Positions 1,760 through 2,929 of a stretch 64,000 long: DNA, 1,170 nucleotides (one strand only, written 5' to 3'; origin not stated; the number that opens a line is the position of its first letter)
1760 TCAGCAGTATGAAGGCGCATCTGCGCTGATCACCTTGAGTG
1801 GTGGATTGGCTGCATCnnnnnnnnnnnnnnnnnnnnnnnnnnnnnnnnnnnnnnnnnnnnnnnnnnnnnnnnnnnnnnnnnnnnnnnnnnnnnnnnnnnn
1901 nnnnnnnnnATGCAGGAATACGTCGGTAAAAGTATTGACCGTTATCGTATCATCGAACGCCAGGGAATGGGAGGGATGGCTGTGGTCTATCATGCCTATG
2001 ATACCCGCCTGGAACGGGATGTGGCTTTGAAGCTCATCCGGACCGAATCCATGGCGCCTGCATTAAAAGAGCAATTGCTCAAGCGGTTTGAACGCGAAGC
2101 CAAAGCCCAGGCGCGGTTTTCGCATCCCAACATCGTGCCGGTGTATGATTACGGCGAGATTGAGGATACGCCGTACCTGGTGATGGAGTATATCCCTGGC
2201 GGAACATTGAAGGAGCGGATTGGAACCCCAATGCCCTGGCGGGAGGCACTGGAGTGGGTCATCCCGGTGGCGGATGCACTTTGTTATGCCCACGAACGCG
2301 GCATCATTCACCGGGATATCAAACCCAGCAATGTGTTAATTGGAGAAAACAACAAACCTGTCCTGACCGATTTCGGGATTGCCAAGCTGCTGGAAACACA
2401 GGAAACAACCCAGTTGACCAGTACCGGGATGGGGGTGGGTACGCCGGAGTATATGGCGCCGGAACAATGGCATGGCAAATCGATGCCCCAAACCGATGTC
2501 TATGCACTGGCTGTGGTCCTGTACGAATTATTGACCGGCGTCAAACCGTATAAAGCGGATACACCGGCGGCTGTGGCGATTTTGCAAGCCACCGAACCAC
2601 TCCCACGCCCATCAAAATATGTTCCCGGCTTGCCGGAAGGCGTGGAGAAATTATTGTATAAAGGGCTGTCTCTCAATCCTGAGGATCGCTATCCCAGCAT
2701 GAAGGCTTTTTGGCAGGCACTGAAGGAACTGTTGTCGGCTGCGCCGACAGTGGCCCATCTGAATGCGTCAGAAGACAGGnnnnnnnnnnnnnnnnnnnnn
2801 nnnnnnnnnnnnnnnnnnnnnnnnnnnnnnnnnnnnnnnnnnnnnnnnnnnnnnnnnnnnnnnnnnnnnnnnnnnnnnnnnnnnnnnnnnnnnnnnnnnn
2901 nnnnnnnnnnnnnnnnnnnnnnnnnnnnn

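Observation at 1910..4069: Ser/Thr kinase whose extracytoplasmic sensor is a BMP/PnrA-family nucleoside-binding domain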

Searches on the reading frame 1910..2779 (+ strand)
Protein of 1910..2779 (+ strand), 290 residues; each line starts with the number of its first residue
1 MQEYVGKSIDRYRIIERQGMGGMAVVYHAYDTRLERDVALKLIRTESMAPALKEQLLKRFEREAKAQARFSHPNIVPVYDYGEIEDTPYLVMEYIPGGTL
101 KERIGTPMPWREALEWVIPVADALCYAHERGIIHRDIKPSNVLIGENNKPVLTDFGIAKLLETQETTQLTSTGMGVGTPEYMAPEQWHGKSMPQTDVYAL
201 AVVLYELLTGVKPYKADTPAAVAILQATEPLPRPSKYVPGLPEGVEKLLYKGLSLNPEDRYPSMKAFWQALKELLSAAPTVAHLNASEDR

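Call 76: search_solved_structures(query=window:1910-2779:+, max_evalue=1e-40, show_alignments=2)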
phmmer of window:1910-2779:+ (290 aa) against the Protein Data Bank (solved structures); distinct sequences matched with E-value up to 1e-40: 20.
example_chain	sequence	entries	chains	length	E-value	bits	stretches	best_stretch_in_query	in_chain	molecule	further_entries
6b2p_A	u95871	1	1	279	2.1e-54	187.9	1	9-263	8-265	Serine/threonine-protein kinase PknB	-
5u94_A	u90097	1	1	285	2.2e-54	187.8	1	9-263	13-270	Serine/threonine-protein kinase PknB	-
1mru_A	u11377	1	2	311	2.2e-54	187.8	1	9-265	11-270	Probable serine/threonine-protein kinase pknB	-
1o6y_A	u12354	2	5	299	2.6e-54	187.6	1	9-263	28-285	SERINE/THREONINE-PROTEIN KINASE PKNB | Probable serine/threonine-protein kinase pknB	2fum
3f69_A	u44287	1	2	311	1.1e-53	185.5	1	9-265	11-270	Serine/threonine-protein kinase pknB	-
6i2p_A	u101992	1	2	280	2e-53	184.7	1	9-263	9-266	Serine/threonine-protein kinase PknB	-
3ori_A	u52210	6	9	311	2.9e-53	184.1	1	9-265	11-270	Serine/threonine protein kinase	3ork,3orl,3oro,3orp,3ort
3orm_A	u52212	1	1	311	2.9e-53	184.1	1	9-265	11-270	Serine/threonine protein kinase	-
3f61_A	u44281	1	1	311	5.5e-53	183.2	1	9-265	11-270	Serine/threonine-protein kinase pknB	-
9ymt_A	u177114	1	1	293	4.4e-50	173.7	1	5-272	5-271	Serine/Threonine Kinase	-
4eqm_A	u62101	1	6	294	4.4e-50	173.7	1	5-272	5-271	Protein kinase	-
2h34_A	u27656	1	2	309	1.7e-46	161.9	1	6-265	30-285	Serine/threonine-protein kinase pknE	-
9ruk_A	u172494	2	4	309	6.1e-46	160.1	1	9-275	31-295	Serine/threonine-protein kinase StkP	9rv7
9ru3_A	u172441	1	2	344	8.6e-46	159.6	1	9-275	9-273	Serine/threonine-protein kinase StkP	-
9ruj_A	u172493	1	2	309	1.2e-45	159.1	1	9-275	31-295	Serine/threonine-protein kinase StkP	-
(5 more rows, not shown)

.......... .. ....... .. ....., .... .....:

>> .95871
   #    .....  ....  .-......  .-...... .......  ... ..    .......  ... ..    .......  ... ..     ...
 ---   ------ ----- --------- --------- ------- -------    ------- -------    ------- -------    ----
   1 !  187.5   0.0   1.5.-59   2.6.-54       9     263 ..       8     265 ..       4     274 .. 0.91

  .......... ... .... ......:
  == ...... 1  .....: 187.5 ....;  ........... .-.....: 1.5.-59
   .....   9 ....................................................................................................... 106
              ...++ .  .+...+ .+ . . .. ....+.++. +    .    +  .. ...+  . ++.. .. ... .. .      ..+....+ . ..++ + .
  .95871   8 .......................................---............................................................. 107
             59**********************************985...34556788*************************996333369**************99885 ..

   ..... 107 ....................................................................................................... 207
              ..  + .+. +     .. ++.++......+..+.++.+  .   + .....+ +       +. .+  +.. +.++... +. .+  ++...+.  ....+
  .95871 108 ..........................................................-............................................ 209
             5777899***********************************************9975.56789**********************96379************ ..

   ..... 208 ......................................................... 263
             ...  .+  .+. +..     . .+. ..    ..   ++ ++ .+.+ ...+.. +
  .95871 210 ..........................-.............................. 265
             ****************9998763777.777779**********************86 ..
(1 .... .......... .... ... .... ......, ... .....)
